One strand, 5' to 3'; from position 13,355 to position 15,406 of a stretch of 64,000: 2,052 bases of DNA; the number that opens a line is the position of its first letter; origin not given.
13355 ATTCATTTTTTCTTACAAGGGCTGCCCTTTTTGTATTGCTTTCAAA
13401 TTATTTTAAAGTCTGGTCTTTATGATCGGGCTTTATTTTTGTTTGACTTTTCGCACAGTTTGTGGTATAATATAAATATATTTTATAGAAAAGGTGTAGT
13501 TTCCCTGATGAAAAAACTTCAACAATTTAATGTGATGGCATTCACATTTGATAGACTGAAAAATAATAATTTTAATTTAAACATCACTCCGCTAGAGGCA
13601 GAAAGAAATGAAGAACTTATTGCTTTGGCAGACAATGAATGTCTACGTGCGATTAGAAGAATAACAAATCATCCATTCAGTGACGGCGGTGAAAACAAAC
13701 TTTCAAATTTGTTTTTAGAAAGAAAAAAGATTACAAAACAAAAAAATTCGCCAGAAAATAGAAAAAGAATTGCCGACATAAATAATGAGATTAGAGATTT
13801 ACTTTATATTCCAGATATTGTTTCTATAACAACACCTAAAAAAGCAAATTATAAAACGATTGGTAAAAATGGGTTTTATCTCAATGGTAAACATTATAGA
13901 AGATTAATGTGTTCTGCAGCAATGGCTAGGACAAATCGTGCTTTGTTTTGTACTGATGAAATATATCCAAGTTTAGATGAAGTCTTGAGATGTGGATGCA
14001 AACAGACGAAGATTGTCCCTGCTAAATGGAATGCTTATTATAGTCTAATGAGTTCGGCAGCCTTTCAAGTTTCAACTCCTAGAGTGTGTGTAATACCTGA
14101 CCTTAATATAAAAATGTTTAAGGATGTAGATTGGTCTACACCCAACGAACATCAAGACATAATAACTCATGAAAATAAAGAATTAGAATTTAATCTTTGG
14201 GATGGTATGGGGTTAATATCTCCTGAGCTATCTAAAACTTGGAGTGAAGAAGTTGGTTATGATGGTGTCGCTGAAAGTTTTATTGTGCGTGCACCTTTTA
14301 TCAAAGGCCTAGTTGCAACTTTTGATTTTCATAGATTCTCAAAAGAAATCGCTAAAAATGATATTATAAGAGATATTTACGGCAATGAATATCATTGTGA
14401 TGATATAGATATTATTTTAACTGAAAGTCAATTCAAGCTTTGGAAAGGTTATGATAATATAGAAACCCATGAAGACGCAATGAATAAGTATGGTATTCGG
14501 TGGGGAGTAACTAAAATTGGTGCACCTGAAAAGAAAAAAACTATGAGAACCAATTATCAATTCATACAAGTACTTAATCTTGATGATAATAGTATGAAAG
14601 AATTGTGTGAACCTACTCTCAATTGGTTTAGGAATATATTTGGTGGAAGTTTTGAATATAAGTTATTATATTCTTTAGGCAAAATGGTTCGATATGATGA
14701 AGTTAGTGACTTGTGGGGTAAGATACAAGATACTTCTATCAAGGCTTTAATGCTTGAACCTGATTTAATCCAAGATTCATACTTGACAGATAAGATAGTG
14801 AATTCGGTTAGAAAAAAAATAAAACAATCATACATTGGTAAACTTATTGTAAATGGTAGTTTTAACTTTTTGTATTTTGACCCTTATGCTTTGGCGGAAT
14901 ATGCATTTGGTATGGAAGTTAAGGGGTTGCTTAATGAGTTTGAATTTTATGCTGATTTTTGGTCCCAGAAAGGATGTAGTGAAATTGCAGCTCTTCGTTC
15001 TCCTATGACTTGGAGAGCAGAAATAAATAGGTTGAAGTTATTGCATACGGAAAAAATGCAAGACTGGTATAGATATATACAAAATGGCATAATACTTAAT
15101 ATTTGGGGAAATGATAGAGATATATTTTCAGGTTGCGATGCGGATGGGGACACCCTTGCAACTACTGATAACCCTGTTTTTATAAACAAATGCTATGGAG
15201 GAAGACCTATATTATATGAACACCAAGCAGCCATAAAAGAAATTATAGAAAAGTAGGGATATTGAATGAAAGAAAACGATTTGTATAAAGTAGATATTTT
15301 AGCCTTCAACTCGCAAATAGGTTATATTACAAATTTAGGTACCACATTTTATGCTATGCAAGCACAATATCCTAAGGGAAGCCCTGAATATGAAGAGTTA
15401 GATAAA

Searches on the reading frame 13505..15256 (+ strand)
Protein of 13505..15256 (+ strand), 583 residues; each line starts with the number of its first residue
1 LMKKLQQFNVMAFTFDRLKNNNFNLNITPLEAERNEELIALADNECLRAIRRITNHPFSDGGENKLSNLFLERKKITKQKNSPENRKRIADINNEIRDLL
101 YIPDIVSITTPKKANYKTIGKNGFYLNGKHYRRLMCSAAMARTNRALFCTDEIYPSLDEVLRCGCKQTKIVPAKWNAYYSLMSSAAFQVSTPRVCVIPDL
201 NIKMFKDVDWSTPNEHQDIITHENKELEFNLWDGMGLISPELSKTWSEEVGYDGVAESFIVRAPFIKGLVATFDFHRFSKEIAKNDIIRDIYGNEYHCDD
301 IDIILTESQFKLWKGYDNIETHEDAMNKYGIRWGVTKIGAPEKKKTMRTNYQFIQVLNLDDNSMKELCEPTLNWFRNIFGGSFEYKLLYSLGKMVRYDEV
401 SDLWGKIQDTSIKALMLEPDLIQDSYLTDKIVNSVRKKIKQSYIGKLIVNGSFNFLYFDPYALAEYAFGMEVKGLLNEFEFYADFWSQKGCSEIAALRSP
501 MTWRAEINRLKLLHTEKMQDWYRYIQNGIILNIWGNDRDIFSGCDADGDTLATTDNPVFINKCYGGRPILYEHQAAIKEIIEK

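Call 13: search_protein_families(library=pfam, proteins=[window:13505-15256:+], max_evalue=0.01)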
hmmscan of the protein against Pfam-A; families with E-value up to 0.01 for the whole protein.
window:13505-15256:+ (583 aa): 1 family
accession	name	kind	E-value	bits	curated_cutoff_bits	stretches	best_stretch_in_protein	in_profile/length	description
PF05183.17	RdRP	-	4.4e-11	42.6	23.8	1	114-557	56-447/582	RNA dependent RNA polymerase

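Call 14: search_protein_families(library=phrogs, proteins=[window:13505-15256:+], max_evalue=0.001)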
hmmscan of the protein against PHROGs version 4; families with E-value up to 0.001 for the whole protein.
window:13505-15256:+ (583 aa): 2 families
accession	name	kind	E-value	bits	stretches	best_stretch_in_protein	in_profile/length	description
phrog_8308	-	unknown function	4.6e-93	314.2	1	2-582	55-592/847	-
phrog_25339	-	unknown function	1.3e-89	302.3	1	13-547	14-557/558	-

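Call 15: search_protein_families(library=ncbifam, proteins=[window:13505-15256:+], max_evalue=0.1)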
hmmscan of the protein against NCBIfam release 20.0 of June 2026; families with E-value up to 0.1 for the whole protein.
window:13505-15256:+ (583 aa): 0 families

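Call 18: find_related_loci(query=window:13505-15256:+, collection=viral_contigs, flank=6000)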
Query window:13505-15256:+ (583 aa) in viral_contigs; peptide patterns used: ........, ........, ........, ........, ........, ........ (x = any residue, [..] = any of these).
5 stretches matched a pattern, but none encodes a relative of the query by tblastn (E <= 1e-3).

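Call 21: find_homologous_proteins(query=window:13505-15256:+, max_evalue=1e-10)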
Query window:13505-15256:+ (583 aa): 651 proteins with E <= 1e-10 among 6184 candidates; the best 120 are listed.
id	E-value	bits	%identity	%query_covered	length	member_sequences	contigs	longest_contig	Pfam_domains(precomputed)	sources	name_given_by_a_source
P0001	0.0e+0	1340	98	100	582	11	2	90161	PF05183.18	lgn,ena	-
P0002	0.0e+0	1179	84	100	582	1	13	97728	PF05183.18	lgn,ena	-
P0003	0.0e+0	1151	82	100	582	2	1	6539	PF05183.18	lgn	-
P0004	0.0e+0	1082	77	100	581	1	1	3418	PF05183.18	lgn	-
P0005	0.0e+0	1069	76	100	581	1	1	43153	PF05183.18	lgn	-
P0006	0.0e+0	1010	73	100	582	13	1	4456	PF05183.18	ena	-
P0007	1.3e-296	1003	71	100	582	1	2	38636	PF05183.18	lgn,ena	-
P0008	5.7e-295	998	71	100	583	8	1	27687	PF05183.18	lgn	-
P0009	4.0e-290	982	71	100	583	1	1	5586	PF05183.18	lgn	-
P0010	2.6e-286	969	69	100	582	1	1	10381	PF05183.18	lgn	-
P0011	5.2e-286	968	71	100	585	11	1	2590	PF05183.18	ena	-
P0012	6.0e-286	968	70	100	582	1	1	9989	PF05183.18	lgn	-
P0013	4.4e-285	965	70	100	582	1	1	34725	PF05183.18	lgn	-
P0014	5.9e-285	965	69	100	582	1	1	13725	PF05183.18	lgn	-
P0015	7.2e-285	964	69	100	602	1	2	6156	PF05183.18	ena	-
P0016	2.0e-284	963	69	100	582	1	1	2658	PF05183.18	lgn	-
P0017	4.9e-283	958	69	100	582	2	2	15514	PF05183.18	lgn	-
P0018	7.1e-283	958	69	100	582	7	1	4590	PF05183.18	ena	-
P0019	1.3e-281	953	69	100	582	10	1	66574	PF05183.18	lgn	-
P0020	7.1e-278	941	67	100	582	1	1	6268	PF05183.18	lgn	-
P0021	3.1e-276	936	67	100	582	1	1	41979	PF05183.18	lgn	-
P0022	3.6e-276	936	67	100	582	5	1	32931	PF05183.18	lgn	-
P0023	3.7e-276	935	67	100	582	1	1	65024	PF05183.18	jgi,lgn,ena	-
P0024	3.9e-276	935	67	100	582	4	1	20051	PF05183.18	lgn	-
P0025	1.4e-274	930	67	100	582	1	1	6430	PF05183.18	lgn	-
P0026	4.4e-274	929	69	95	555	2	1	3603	PF05183.18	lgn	-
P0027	2.2e-267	907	72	91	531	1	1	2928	PF05183.18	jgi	jgi:hypothetical protein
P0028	1.8e-266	903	65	100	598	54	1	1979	PF05183.18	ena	-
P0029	1.0e-258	878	65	100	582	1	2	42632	PF05183.18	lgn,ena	-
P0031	7.2e-251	852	60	100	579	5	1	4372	PF05183.18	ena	-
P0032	4.7e-246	836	62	100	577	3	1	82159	PF05183.18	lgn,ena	-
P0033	1.6e-238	811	60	100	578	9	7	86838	PF05183.18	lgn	-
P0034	3.3e-237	807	58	100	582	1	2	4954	PF05183.18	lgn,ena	-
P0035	4.7e-236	803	58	100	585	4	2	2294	PF05183.18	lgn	-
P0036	2.2e-225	768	56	100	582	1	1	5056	PF05183.18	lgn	-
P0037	2.6e-209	715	56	100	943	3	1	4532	PF05183.18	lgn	-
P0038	1.3e-206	706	53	100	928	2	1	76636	PF05183.18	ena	-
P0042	5.0e-198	678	52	97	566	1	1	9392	PF05183.18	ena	-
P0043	5.9e-198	677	51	100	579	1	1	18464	PF05183.18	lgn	-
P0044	6.0e-198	677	54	96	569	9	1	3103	PF05183.18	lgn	-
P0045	1.2e-197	676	50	100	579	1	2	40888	PF05183.18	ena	-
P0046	5.5e-197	674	51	99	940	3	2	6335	PF05183.18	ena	-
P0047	9.2e-196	670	52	97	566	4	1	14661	PF05183.18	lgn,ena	-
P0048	9.0e-195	667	51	96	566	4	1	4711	PF05183.18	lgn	-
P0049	1.0e-193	663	51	100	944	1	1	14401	PF05183.18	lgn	-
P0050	3.0e-192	658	51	99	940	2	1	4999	PF05183.18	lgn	-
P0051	8.4e-192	657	51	96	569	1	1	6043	PF05183.18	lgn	-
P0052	2.7e-191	655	52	96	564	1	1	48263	PF05183.18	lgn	-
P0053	3.1e-191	655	50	99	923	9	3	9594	PF05183.18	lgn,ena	-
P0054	9.2e-190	650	52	96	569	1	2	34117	PF05183.18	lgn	-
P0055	8.3e-189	647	48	100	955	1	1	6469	PF05183.18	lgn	-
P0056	6.3e-188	644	50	96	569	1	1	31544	PF05183.18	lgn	-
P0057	1.2e-187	643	48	98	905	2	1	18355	PF05183.18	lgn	-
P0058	1.9e-186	639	52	93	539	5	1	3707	PF05183.18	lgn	-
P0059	3.8e-185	635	47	99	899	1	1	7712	PF05183.18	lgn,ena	-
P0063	2.5e-183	629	50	99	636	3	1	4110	PF05183.18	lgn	-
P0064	9.7e-181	620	49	100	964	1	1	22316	PF05183.18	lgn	-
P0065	1.8e-178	613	48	93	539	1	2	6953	PF05183.18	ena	-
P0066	7.2e-177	608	69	65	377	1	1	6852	PF05183.18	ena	-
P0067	2.7e-176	606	49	93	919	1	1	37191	PF05183.18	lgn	-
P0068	6.2e-175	601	47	100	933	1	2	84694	PF05183.18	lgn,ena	-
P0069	7.0e-172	591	48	96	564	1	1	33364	PF05183.18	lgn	-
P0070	3.2e-171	589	48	96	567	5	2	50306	PF05183.18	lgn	-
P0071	9.6e-171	587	44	98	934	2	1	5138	PF05183.18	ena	-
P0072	5.6e-170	585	48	93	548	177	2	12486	PF05183.18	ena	-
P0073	3.1e-169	582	47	96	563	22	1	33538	PF05183.18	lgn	-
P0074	2.2e-168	580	46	100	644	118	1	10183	PF05183.18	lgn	-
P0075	6.2e-168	578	46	99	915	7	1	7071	PF05183.18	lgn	-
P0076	1.1e-167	577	46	98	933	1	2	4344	PF05183.18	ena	-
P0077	6.7e-167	575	46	100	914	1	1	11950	PF05183.18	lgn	-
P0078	3.4e-166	572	45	100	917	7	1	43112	PF05183.18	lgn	-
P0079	3.6e-166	572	46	100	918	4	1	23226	PF05183.18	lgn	-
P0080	3.9e-166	572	48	90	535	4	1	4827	PF05183.18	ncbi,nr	ncbi:MAG: hypothetical protein M0R51_13410, partial [Clostridia bacterium]|nr:hypothetical protein [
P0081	5.5e-166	572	44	100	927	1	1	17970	PF05183.18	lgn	-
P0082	5.9e-166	572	45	100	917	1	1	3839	PF05183.18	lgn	-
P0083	1.1e-165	571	46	93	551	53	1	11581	PF05183.18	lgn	-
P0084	1.1e-165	571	46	96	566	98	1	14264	PF05183.18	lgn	-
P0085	6.2e-165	568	44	99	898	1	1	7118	PF05183.18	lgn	-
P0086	9.3e-165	568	45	99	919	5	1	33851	PF05183.18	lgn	-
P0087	3.0e-164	566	45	100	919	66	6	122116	PF05183.18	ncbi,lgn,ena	-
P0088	5.3e-164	565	44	100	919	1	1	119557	PF05183.18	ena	-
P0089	1.2e-163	564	46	100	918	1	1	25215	PF05183.18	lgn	-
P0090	2.4e-163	563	45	98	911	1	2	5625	PF05183.18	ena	-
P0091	5.5e-163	562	45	100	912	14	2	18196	PF05183.18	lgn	-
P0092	8.9e-163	561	43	100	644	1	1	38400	PF05183.18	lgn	-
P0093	1.9e-162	560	43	100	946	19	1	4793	PF05183.18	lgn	-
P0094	5.4e-162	559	46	100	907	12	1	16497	PF05183.18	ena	-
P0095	5.9e-162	558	43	100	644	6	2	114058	PF05183.18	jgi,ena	jgi:hypothetical protein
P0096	8.8e-162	558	45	100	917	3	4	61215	PF05183.18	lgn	-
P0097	1.7e-161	557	47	92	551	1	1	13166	PF05183.18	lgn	-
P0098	2.9e-161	556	47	92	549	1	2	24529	PF05183.18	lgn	-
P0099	4.1e-161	556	46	92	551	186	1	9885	PF05183.18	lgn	-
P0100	6.0e-161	555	46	94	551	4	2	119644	PF05183.18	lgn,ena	-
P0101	7.1e-161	555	46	94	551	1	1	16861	PF05183.18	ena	-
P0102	1.2e-160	554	47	94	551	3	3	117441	PF05183.18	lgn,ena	-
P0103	1.5e-160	554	45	100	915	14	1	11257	PF05183.18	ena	-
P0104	1.9e-160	553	47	94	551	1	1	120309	PF05183.18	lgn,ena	-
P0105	2.0e-160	553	43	99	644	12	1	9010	PF05183.18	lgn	-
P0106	2.4e-160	553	46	94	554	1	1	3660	PF05183.18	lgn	-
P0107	2.6e-160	553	46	99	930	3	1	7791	PF05183.18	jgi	-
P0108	4.1e-160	552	46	94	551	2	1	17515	PF05183.18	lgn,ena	-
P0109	7.2e-160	552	46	92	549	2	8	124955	PF05183.18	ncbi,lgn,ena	-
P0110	8.3e-160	551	46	94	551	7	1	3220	PF05183.18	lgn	-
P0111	9.8e-160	551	46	94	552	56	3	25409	PF05183.18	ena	-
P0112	1.0e-159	551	46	94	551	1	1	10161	PF05183.18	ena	-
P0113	1.1e-159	551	47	92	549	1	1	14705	PF05183.18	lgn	-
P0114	2.2e-159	550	46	94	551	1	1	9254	PF05183.18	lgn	-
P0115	2.3e-159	550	44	100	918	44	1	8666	PF05183.18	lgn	-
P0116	2.6e-159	550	46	94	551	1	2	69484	PF05183.18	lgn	-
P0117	2.6e-159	550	44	100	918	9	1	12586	PF05183.18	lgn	-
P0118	4.5e-159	549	45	94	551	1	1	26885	PF05183.18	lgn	-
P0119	6.3e-159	548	46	99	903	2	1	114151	PF05183.18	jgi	jgi:hypothetical protein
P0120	1.3e-158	547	45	96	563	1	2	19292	PF05183.18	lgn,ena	-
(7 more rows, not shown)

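Call 23: find_encoding_contigs(protein=P0001, flank=5000, max_places=3)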
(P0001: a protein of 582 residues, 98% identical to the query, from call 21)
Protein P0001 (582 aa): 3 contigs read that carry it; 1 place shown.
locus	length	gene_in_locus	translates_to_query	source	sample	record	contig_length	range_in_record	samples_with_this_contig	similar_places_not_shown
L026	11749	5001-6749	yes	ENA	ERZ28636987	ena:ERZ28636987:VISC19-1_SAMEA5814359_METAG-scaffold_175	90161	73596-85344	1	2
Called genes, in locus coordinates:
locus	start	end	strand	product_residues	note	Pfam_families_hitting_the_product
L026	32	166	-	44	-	-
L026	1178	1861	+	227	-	-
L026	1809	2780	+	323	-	-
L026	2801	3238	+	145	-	PF01661:Macro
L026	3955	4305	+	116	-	-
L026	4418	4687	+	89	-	-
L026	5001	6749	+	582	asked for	PF05183:RdRP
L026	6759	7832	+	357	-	-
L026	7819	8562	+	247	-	-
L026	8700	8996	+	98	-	-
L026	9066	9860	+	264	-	-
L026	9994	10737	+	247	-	-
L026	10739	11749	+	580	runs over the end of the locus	-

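Call 24: find_encoding_contigs(protein=P0002, flank=5000, max_places=6)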
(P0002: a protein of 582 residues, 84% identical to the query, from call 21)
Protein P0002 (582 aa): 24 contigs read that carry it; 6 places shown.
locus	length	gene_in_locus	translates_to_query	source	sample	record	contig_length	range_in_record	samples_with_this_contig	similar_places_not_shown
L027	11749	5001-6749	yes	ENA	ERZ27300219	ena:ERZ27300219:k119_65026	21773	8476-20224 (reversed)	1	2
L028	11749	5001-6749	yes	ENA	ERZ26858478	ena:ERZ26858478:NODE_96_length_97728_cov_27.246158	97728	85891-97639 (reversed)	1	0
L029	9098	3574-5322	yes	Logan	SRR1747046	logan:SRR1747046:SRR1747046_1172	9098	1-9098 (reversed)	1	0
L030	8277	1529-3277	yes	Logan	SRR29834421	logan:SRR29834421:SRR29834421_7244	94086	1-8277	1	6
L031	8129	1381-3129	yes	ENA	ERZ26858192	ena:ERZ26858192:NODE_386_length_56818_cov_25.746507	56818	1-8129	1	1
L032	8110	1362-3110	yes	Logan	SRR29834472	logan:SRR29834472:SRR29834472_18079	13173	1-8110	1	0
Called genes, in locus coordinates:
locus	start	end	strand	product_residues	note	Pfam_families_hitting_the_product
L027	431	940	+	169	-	-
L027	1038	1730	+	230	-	-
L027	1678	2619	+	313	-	-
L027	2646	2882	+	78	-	-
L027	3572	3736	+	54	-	-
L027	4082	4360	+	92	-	-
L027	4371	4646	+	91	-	-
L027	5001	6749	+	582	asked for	PF05183:RdRP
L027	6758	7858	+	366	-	-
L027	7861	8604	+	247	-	-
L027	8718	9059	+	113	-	-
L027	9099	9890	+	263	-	-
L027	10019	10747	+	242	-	-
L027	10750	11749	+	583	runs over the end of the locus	-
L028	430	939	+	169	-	-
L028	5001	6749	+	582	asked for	PF05183:RdRP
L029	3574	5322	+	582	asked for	PF05183:RdRP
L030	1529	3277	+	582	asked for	PF05183:RdRP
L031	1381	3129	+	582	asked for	PF05183:RdRP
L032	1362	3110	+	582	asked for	PF05183:RdRP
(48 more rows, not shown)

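Call 25: find_encoding_contigs(protein=P0005, flank=5000, max_places=3)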
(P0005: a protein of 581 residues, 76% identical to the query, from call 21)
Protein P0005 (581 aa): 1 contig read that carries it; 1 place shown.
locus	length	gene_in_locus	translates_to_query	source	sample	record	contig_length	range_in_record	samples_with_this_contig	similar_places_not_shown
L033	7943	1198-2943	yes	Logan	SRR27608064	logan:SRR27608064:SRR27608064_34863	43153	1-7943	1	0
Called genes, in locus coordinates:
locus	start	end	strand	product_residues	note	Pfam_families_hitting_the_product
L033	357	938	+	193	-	PF04542:Sigma70_r2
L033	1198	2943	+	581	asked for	PF05183:RdRP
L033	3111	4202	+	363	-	-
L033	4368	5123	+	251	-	-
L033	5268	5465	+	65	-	-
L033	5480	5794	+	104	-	-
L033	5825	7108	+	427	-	-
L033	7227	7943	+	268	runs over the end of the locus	-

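Call 27: find_encoding_contigs(protein=P0007, flank=5000, max_places=3)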
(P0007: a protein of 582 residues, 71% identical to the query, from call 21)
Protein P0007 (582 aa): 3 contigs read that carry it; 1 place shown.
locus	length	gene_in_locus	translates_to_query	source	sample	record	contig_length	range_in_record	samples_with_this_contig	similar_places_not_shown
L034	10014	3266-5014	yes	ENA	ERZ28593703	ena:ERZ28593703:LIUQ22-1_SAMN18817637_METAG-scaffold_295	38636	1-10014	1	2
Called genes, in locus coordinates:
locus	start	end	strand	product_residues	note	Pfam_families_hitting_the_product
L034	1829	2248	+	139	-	-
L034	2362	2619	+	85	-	-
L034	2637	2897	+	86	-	-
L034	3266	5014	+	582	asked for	PF05183:RdRP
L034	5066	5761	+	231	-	-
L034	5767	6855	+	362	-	-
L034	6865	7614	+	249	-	-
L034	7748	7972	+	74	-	-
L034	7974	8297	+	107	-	-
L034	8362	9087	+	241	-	-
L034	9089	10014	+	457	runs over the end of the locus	-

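Call 28: find_encoding_contigs(protein=P0019, flank=5000, max_places=3)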
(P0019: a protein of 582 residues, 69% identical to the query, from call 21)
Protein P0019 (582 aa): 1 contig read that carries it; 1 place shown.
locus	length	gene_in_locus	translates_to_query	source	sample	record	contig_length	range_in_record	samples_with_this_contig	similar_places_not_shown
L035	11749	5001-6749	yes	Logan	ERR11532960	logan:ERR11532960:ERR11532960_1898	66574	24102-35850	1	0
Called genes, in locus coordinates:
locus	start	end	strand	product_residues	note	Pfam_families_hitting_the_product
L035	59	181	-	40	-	-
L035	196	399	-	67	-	-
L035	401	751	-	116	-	-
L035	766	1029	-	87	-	-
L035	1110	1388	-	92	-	-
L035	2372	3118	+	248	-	-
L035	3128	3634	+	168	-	PF13392:HNH_3, PF00847:AP2 (faint)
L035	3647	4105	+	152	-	-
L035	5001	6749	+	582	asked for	PF05183:RdRP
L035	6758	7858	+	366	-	-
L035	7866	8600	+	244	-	-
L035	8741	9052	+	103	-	-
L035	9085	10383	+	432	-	-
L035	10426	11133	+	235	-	-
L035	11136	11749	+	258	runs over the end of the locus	-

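Call 29: find_encoding_contigs(protein=P0023, flank=5000, max_places=3)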
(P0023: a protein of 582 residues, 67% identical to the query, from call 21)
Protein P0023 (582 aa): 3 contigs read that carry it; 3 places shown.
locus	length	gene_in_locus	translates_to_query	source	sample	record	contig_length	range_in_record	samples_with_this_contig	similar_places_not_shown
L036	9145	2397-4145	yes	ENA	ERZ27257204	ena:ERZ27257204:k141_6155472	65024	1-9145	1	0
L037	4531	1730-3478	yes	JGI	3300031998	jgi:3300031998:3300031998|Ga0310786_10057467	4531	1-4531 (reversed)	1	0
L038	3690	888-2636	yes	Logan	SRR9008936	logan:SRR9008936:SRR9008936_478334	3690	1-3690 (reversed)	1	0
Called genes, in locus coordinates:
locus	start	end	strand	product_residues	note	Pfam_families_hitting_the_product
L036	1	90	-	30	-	?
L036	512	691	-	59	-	-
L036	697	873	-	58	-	-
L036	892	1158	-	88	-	-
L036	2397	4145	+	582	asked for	PF05183:RdRP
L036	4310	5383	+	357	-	-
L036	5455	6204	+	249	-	-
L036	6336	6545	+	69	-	-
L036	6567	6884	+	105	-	-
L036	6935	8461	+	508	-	-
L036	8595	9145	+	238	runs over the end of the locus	-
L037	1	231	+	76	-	?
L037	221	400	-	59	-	-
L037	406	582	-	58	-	-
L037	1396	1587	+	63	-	-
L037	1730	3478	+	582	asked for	PF05183:RdRP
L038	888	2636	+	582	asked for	PF05183:RdRP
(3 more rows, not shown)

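Call 41: find_encoding_contigs(protein=P0003, flank=6000, max_places=3)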
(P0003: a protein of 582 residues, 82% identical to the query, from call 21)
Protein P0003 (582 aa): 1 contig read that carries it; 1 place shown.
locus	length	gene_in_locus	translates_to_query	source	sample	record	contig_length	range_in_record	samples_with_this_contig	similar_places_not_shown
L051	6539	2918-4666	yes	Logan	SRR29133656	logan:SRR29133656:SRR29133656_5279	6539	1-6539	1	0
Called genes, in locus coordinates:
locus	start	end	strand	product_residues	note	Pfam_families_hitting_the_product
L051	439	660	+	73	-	-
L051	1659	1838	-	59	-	-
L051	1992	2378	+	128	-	-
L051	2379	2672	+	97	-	-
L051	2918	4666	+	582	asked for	PF05183:RdRP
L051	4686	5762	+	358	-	-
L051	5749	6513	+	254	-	-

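Call 42: find_encoding_contigs(protein=P0008, flank=6000, max_places=3)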
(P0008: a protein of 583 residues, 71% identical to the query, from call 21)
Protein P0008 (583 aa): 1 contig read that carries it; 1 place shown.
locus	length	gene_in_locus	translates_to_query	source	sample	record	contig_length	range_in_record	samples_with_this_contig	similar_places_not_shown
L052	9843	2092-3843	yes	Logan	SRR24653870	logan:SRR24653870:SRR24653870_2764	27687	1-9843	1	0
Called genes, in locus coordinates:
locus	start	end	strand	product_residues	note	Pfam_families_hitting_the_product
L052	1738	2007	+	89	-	-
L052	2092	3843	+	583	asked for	PF05183:RdRP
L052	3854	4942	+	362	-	-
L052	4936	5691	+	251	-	-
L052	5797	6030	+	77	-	-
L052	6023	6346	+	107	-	-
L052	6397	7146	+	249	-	-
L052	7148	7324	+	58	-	-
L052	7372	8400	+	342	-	PF14528:LAGLIDADG_3 (faint)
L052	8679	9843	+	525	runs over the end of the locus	-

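Call 43: find_encoding_contigs(protein=P0013, flank=6000, max_places=3)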
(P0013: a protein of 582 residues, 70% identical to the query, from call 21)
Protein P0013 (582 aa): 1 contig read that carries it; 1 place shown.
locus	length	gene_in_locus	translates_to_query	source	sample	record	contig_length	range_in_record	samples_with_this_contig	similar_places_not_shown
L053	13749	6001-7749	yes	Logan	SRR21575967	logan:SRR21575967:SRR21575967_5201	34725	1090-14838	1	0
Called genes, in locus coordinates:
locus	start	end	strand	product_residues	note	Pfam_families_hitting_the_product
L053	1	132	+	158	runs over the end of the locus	-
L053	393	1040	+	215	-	-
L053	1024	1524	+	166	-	-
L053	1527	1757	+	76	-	-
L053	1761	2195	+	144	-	-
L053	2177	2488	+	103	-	-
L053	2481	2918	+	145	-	-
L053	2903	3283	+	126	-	-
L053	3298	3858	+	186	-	-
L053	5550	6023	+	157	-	-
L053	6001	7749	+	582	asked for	PF05183:RdRP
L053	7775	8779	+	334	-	PF07460:NUMOD3 (faint)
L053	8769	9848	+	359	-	-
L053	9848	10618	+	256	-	-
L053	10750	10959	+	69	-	-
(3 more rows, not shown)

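Call 60: find_encoding_contigs(protein=P0004, flank=6000, max_places=4)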
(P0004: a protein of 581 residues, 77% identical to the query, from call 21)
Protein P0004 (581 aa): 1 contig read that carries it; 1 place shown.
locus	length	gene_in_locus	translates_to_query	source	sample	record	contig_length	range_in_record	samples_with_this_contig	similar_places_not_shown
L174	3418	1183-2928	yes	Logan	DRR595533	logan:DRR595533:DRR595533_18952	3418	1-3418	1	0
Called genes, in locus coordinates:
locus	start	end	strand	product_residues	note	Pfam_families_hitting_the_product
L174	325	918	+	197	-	PF04542:Sigma70_r2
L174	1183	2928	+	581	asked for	PF05183:RdRP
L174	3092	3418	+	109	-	?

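Call 61: find_encoding_contigs(protein=P0006, flank=6000, max_places=4)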
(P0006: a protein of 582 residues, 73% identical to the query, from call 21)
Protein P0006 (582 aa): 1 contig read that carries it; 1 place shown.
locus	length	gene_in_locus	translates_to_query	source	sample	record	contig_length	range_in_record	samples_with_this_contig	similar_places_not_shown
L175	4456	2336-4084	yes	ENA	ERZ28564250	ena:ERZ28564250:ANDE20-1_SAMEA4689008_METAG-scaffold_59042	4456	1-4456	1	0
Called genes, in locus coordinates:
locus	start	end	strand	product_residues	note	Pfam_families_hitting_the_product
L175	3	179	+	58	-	?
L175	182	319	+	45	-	-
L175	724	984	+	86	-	-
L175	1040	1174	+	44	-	-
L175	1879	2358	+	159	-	-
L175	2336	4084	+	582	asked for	PF05183:RdRP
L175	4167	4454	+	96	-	?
